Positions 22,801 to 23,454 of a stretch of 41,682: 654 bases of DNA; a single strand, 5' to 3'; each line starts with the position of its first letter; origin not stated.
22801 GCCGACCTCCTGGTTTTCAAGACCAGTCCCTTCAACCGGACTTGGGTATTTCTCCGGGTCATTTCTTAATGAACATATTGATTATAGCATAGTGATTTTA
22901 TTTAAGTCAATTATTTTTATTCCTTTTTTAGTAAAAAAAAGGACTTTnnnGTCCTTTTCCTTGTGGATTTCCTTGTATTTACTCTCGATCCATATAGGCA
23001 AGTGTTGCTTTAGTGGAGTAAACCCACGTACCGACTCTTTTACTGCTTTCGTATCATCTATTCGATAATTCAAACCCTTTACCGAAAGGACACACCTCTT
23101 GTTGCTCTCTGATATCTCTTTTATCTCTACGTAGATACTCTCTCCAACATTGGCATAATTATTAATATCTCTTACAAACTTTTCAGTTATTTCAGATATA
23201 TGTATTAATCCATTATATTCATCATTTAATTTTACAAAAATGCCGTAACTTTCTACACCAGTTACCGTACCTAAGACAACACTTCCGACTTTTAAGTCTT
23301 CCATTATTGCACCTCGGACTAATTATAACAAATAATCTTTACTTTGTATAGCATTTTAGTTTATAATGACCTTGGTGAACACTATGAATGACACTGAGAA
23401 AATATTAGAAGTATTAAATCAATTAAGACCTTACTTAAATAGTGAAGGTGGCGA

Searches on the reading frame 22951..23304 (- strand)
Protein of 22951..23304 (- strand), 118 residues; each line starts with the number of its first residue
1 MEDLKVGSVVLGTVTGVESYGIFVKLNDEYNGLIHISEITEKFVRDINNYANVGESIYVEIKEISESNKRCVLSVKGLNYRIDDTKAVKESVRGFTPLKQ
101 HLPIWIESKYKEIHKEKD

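Call 14: search_protein_families(library=pfam, max_evalue=0.001, proteins=[window:22951-23304:-])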
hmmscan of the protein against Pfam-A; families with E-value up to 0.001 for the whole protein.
window:22951-23304:- (118 aa): 1 family
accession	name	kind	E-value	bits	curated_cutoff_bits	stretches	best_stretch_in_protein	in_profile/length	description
PF00575.29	S1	-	1.1e-14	55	22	1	4-76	2-74/74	S1 RNA binding domain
